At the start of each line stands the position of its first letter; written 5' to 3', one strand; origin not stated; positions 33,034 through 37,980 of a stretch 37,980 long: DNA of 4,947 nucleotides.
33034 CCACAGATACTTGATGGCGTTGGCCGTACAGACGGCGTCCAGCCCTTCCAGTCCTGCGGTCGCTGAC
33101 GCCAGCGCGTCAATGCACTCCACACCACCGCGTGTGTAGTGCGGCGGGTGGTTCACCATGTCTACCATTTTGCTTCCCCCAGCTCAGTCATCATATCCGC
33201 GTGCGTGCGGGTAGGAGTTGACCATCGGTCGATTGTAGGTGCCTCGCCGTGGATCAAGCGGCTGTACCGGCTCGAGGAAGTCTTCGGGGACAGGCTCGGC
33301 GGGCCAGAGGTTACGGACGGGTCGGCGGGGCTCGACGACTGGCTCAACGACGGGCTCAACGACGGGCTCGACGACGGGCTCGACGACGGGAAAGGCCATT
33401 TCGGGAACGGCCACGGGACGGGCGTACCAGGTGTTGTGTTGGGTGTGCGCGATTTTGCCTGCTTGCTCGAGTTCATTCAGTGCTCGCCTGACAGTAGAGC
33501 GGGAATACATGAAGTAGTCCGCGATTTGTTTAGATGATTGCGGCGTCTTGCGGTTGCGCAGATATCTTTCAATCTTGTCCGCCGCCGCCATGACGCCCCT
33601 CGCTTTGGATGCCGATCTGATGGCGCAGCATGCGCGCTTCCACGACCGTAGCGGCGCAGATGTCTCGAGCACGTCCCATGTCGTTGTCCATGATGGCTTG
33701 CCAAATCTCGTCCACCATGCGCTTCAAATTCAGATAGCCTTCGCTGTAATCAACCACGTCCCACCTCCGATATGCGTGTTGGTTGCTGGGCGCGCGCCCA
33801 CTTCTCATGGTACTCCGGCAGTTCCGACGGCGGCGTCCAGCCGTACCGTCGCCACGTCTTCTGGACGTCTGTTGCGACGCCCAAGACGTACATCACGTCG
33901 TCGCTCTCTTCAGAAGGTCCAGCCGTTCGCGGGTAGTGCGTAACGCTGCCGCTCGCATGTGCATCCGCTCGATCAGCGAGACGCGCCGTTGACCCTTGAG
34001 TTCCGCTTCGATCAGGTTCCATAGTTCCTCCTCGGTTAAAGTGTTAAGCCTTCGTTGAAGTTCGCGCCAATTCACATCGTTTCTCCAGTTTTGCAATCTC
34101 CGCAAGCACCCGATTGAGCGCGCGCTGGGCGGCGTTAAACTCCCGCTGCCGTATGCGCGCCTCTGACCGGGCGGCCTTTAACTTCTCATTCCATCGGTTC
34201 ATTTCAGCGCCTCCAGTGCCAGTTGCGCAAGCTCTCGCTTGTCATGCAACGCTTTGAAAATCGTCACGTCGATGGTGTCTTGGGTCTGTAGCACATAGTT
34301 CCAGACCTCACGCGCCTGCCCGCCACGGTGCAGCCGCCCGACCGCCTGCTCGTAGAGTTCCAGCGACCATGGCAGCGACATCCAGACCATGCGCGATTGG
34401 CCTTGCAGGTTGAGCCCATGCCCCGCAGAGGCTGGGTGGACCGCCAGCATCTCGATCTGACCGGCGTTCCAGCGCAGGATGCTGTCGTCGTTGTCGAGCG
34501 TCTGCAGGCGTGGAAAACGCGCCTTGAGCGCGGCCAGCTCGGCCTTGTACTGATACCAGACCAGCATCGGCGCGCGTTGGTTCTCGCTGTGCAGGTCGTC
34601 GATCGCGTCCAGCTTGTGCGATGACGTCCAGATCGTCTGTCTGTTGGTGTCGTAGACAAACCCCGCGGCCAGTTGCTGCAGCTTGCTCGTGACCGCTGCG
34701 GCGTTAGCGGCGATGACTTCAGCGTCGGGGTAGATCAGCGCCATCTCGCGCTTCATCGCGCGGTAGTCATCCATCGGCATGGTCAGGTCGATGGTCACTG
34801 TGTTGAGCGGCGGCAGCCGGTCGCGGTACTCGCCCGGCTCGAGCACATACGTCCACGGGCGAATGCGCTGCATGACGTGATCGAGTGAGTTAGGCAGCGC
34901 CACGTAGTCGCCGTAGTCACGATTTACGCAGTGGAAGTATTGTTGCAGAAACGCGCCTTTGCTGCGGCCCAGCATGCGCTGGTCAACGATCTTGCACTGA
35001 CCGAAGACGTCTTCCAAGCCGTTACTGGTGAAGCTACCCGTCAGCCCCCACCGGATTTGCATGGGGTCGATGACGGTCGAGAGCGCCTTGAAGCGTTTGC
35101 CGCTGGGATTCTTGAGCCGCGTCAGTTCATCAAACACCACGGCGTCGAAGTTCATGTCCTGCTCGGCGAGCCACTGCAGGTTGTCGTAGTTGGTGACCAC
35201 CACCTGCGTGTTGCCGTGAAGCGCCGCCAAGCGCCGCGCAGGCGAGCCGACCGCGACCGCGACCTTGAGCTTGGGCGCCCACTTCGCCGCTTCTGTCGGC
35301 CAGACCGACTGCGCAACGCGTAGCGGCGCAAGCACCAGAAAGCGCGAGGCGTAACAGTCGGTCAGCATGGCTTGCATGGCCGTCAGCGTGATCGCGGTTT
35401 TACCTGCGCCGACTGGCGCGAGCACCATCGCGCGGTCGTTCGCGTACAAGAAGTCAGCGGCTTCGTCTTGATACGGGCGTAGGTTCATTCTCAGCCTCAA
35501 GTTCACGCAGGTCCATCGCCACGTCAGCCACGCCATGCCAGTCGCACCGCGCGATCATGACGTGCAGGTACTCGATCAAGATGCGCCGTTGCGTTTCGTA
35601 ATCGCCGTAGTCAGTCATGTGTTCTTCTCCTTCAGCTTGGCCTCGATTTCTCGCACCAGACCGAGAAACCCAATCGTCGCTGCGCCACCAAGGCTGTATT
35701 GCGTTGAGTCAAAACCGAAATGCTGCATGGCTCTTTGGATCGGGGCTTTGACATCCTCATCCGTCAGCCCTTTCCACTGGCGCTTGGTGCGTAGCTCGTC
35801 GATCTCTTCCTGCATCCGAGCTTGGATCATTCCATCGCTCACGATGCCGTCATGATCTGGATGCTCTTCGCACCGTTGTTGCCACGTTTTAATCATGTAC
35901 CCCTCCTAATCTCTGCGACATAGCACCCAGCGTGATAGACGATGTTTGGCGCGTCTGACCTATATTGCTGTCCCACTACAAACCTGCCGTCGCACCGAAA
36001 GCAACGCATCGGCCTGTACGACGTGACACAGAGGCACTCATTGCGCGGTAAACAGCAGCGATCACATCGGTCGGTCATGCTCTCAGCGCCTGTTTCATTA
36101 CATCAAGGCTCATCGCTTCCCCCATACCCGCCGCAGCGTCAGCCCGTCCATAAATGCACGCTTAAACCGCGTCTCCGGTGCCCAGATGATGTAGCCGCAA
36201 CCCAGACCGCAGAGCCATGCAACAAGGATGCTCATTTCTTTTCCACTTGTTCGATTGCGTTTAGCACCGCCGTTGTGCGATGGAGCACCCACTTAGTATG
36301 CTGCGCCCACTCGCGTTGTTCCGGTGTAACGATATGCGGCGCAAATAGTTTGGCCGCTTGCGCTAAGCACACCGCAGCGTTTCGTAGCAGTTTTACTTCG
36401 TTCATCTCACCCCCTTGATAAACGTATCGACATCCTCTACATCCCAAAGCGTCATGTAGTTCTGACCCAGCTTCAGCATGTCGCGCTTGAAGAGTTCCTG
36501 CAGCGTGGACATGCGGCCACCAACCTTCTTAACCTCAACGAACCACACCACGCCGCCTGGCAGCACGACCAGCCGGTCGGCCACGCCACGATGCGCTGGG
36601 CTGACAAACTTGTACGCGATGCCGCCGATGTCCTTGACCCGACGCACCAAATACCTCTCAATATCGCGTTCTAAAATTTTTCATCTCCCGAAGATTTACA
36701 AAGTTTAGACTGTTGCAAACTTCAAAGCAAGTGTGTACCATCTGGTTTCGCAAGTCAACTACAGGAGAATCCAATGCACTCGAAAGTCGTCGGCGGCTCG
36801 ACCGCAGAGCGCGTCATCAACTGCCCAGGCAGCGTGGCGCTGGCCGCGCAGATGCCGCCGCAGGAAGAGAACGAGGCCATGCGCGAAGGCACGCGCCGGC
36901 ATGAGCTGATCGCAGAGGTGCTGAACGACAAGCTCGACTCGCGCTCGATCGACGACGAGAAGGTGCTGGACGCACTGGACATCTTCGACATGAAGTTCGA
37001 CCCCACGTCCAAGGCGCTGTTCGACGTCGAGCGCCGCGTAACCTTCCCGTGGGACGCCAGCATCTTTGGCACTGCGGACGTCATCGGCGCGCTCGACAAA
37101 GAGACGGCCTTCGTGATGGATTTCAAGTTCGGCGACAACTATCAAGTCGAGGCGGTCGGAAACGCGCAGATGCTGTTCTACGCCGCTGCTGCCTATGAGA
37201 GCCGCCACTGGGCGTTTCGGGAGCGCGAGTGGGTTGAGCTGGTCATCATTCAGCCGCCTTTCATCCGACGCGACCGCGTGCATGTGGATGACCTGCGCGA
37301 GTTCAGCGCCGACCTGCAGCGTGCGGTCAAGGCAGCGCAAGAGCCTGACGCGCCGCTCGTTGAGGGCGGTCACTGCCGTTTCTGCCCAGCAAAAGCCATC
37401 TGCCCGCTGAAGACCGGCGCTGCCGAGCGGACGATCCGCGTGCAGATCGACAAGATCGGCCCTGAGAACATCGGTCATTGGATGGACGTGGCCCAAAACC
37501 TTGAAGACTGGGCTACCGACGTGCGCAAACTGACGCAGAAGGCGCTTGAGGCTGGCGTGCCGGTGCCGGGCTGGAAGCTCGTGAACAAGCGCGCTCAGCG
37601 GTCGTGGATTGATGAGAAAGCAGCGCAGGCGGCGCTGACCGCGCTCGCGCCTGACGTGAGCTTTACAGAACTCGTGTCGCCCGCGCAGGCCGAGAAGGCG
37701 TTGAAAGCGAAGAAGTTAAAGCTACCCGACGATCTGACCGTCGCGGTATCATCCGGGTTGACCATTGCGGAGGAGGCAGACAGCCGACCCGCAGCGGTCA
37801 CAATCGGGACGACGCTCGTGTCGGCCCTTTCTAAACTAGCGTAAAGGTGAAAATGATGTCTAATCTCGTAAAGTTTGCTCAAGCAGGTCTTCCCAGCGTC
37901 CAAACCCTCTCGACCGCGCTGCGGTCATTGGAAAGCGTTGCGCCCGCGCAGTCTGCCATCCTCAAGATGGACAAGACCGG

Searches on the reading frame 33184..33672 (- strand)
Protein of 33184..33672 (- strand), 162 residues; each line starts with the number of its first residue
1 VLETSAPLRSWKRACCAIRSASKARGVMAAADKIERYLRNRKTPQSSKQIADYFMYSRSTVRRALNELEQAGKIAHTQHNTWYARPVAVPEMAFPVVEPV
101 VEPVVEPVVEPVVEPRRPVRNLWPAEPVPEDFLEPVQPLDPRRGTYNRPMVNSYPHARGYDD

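Call 8: search_protein_families(library=pfam, proteins=[window:33184-33672:-], max_evalue=0.01)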
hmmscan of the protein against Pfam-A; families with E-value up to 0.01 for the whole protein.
window:33184-33672:- (162 aa): 14 families
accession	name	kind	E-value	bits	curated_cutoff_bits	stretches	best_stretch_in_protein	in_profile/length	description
PF08279.18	HTH_11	-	4.6e-06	26.9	25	1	35-74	6-46/55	HTH domain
PF07106.19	TBPIP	-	5.1e-06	26.7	22.8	1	30-77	2-51/62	TBPIP/Hop2 winged helix domain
PF08220.18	HTH_DeoR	-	1.3e-05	25.3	21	1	33-75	4-45/57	DeoR-like helix-turn-helix domain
PF09339.16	HTH_IclR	-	0.00011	22.3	22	1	36-72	10-46/52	IclR helix-turn-helix domain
PF00392.27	GntR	-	0.00011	22.2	27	1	48-77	28-57/64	Bacterial regulatory proteins, gntR family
PF13545.12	HTH_Crp_2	-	0.00014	22.1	27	1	44-76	22-54/70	Crp-like helix-turn-helix domain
PF12802.13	MarR_2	-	0.00019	21.9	27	1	38-74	14-50/61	MarR family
PF12840.13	HTH_20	-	0.00068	20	27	1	34-72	9-46/51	Helix-turn-helix domain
PF13730.12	HTH_36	-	0.00069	19.8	25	1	46-72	27-53/55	Helix-turn-helix domain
PF01047.28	MarR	-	0.0012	19.2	24.6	1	43-79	16-52/59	MarR family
PF24033.1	DUF7342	-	0.0021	18.5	31.6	1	28-84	1-59/150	Family of unknown function (DUF7342)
PF25213.1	HVO_A0261_N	-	0.0032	17.8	35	1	41-78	21-58/86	HVO_A0261 N-terminal domain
PF01022.26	HTH_5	-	0.0039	17.5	22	1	40-72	13-43/47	Bacterial regulatory protein, arsR family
PF09012.17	FeoC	-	0.0063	17.1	21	0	34-80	5-50/69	FeoC like transcriptional regulator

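Call 40: find_related_loci(query=window:33184-33672:-, collection=viral_contigs, flank=10000)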
Query window:33184-33672:- (162 aa) in viral_contigs; peptide patterns used: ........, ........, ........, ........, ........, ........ (x = any residue, [..] = any of these).
10 stretches matched a pattern; 2 encode a relative of the query (tblastn E <= 1e-3); 2 distinct loci.
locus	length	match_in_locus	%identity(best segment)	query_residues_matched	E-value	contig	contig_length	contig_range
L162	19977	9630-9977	47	9-162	1e-36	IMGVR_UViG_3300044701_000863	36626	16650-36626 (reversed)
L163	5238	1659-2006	46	9-162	3e-36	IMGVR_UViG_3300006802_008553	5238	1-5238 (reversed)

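Call 82: search_protein_families(library=phrogs, proteins=[window:33184-33672:-], max_evalue=0.01)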
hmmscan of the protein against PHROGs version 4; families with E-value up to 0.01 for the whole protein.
window:33184-33672:- (162 aa): 7 families
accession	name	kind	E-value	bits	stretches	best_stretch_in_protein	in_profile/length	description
phrog_2440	-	transcription regulation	2.2e-05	25.4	1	4-82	5-84/126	transcriptional regulator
phrog_125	-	DNA, RNA and nucleotide metabolism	0.00043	20.9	1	31-82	163-217/254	DNA invertase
phrog_1123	-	unknown function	0.00062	20.6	1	36-77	38-79/112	-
phrog_270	-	DNA, RNA and nucleotide metabolism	0.0012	19.3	1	46-80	69-103/383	replication initiation protein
phrog_7498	-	DNA, RNA and nucleotide metabolism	0.0023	18.1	1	43-78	55-90/296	DnaD-like helicase loader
phrog_1324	-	transcription regulation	0.0053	17.4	1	25-91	12-78/172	transcriptional activator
phrog_1368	-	transcription regulation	0.0078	17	0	46-85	29-68/101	transcriptional regulator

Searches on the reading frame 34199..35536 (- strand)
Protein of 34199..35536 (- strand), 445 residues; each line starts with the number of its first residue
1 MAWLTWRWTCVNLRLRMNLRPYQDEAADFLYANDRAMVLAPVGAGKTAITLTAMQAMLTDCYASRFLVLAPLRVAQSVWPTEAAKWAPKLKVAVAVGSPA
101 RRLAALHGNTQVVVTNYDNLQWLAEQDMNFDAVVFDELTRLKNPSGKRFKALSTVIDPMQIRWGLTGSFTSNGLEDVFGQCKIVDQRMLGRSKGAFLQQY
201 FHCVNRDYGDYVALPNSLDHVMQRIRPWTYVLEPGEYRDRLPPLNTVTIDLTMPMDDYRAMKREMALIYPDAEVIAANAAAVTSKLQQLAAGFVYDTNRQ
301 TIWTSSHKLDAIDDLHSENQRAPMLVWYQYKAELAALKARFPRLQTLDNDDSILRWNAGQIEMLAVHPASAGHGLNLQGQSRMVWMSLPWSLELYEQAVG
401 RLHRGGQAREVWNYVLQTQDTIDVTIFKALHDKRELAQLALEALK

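Call 8: search_protein_families(library=pfam, proteins=[window:34199-35536:-], max_evalue=0.01)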
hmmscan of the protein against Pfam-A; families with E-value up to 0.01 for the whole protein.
window:34199-35536:- (445 aa): 5 families
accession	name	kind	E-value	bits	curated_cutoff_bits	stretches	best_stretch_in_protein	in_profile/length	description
PF00176.29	SNF2-rel_dom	-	3.9e-13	49.6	24.9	1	22-200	1-193/290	SNF2-related domain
PF00270.35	DEAD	-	3.8e-11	43.4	26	1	20-151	1-140/167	DEAD/DEAH box helicase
PF04851.21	ResIII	-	5.2e-09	36.7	22.5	1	17-156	2-150/164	Type III restriction enzyme, res subunit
PF00271.37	Helicase_C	-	4.4e-07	30.6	23.5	1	309-406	3-110/110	Helicase conserved C-terminal domain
PF13481.12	AAA_25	-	0.0006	19.9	27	1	28-151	28-165/195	AAA domain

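Call 41: find_related_loci(query=window:34199-35536:-, collection=viral_contigs, flank=10000)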
Query window:34199-35536:- (445 aa) in viral_contigs; peptide patterns used: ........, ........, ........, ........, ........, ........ (x = any residue, [..] = any of these).
78 stretches matched a pattern; 78 encode a relative of the query (tblastn E <= 1e-3); 77 distinct loci.
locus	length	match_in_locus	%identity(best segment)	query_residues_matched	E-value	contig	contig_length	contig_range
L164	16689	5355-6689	97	1-445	0e+0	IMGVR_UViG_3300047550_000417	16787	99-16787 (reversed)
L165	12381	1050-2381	95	2-445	0e+0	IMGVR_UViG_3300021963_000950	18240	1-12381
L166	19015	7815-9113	94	2-434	0e+0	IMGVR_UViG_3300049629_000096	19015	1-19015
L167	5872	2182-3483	93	1-434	0e+0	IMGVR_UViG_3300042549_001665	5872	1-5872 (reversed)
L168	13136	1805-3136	91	2-445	0e+0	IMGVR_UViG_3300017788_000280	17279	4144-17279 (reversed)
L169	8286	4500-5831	91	2-445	0e+0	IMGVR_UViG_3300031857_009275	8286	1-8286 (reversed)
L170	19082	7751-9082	91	2-445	0e+0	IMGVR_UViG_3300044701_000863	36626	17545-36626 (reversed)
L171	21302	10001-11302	92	1-434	0e+0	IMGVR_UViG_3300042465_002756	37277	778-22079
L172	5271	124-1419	90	14-445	0e+0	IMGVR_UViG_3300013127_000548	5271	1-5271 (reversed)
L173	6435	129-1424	90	14-445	0e+0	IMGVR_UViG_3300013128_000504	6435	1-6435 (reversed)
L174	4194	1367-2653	91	17-445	0e+0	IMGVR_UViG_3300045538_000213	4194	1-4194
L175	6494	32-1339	88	5-445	0e+0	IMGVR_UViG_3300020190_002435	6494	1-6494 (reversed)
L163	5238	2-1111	97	76-445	0e+0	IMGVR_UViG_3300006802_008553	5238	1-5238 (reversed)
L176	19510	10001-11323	79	3-445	0e+0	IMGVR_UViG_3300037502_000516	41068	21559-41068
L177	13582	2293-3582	81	16-445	0e+0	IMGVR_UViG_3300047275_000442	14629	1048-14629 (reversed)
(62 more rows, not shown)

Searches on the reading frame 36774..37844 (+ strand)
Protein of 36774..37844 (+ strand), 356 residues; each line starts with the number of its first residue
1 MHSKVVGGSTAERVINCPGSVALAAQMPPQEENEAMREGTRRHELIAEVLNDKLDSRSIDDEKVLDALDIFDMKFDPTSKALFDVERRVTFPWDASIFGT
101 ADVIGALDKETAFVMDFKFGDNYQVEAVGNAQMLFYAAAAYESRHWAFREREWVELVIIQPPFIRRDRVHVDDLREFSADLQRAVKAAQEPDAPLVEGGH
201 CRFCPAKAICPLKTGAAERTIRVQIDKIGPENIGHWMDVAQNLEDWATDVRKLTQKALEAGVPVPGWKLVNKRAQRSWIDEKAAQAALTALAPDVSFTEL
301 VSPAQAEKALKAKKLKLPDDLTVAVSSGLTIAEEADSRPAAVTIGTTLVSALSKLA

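Call 8: search_protein_families(library=pfam, proteins=[window:36774-37844:+], max_evalue=0.01)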
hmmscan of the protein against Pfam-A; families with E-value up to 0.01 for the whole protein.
window:36774-37844:+ (356 aa): 2 families
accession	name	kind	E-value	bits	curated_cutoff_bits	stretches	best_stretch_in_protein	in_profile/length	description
PF10926.14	DUF2800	-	1.7e-53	182.6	21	1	7-339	5-368/368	Protein of unknown function (DUF2800)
PF12705.13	PDDEXK_1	-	2.7e-10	41.1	22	1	37-211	83-247/247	PD-(D/E)XK nuclease superfamily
